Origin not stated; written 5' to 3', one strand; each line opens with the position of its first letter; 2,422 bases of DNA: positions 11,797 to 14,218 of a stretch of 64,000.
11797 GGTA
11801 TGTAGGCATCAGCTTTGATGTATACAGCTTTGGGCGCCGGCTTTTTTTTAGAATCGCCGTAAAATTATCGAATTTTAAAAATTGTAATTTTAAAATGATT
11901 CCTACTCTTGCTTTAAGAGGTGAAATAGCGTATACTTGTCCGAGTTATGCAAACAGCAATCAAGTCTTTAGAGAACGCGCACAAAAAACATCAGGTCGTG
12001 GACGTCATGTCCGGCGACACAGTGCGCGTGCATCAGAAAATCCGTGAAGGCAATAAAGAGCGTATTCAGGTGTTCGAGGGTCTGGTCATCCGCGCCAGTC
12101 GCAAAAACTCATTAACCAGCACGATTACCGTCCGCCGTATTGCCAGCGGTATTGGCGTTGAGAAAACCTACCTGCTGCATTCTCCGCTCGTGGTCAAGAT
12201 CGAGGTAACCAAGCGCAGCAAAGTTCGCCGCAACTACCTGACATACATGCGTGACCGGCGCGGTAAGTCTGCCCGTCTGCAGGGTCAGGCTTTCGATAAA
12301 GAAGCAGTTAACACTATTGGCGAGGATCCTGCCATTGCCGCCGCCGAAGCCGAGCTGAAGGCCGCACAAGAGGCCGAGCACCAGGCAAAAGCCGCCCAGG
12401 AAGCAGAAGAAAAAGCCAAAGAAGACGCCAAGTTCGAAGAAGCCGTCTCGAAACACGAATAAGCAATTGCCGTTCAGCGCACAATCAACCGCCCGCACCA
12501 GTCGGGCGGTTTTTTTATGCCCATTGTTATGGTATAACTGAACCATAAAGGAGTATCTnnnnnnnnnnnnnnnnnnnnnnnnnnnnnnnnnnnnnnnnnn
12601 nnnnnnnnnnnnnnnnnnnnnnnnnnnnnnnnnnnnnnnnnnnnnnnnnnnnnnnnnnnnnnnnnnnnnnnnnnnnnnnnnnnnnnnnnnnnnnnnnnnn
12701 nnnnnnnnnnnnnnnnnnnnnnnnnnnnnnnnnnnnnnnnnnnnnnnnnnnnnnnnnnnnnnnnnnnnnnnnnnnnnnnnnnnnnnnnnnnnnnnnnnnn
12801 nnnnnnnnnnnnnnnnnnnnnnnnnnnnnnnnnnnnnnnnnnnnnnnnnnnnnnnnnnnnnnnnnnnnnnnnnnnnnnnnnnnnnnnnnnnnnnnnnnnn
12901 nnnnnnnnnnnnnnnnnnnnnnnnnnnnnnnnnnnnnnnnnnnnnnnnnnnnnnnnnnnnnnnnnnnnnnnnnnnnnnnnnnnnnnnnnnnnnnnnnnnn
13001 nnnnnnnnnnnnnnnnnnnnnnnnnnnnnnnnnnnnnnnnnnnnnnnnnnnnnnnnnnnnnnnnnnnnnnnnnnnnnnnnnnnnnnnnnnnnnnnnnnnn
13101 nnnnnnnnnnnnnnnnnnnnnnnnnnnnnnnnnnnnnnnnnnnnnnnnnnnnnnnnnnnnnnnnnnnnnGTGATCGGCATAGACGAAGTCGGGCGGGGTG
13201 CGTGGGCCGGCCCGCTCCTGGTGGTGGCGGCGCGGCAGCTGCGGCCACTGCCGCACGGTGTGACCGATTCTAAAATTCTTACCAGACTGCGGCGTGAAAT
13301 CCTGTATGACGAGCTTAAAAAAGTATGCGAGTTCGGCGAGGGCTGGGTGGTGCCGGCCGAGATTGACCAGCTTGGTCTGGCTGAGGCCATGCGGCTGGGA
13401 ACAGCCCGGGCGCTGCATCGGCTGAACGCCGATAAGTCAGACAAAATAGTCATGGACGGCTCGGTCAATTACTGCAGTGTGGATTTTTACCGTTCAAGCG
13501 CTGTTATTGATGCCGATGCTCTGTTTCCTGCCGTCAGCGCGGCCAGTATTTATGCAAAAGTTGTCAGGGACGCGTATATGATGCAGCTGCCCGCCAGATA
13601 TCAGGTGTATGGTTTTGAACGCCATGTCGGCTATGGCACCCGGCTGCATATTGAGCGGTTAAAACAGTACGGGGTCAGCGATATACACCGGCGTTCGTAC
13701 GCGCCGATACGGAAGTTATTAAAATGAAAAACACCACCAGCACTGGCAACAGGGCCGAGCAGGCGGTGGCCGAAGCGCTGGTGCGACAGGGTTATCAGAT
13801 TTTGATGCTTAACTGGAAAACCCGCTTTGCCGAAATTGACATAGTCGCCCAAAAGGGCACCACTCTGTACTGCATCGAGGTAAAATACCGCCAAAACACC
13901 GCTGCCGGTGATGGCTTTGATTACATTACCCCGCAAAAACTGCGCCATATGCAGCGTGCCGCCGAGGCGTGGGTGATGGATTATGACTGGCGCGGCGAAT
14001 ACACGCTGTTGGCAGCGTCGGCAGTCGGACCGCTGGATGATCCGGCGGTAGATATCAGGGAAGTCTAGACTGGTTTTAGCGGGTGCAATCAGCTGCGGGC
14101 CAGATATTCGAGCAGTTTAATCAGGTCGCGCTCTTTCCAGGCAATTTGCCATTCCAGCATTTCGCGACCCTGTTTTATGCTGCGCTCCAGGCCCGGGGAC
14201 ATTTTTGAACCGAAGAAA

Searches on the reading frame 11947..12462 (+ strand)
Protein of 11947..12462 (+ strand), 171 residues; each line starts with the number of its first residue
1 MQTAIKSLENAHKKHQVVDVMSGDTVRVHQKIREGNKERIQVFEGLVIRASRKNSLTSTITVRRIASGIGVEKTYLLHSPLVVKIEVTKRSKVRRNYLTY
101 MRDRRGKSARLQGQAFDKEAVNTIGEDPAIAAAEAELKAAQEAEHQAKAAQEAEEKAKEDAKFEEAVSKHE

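Call 10: search_protein_families(library=pfam, proteins=[window:11947-12462:+])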
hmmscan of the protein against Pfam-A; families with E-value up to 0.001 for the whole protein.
window:11947-12462:+ (171 aa): 1 family
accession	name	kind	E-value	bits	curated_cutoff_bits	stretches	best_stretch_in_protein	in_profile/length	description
PF01245.26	Ribosomal_L19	-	6.5e-37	126.3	22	1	4-112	2-109/111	Ribosomal protein L19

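Call 31: find_encoding_contigs(protein=window:11947-12462:+, flank=3000, max_places=10)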
Protein window:11947-12462:+ (171 aa): 1 contig read that carries it; 1 place shown.
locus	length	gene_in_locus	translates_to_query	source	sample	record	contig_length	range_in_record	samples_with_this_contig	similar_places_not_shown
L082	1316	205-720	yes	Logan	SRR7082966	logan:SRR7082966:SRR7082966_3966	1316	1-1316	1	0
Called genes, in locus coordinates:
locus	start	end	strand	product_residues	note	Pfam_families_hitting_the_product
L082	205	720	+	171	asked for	PF01245:Ribosomal_L19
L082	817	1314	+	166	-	?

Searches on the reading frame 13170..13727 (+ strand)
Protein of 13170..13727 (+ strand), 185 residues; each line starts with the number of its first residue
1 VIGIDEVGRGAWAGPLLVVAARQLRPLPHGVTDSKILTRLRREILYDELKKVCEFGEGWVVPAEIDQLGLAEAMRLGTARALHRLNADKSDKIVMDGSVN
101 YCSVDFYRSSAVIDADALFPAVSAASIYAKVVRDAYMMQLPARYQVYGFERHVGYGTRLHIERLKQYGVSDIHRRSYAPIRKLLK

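Call 71: search_protein_families(library=pfam, proteins=[window:13170-13727:+])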
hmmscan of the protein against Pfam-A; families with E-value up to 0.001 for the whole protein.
window:13170-13727:+ (185 aa): 1 family
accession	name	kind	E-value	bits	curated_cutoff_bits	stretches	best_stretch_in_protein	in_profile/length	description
PF01351.25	RNase_HII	-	1.9e-26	93.6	25.8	1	2-178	1-197/199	Ribonuclease HII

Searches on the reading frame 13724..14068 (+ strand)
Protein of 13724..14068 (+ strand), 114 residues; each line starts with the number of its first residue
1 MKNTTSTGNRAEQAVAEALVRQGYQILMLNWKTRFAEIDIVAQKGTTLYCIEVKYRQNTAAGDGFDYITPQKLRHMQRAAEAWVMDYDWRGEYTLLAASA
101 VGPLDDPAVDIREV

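Call 71: search_protein_families(library=pfam, proteins=[window:13724-14068:+])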
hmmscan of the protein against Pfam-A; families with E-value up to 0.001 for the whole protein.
window:13724-14068:+ (114 aa): 4 families
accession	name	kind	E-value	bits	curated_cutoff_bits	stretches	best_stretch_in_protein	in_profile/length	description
PF02021.23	UPF0102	-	6.4e-21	75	23.6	1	11-85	1-71/80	Uncharacterised protein family UPF0102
PF13635.12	DUF4143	-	1.1e-06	28.9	28.1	1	4-56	103-160/160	Domain of unknown function (DUF4143)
PF08378.17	NERD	-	1.2e-06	29.5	22.1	1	8-75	2-83/111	Nuclease-related domain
PF11645.14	PDDEXK_5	-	0.00049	20.6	26.1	1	3-60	2-57/138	PD-(D/E)XK endonuclease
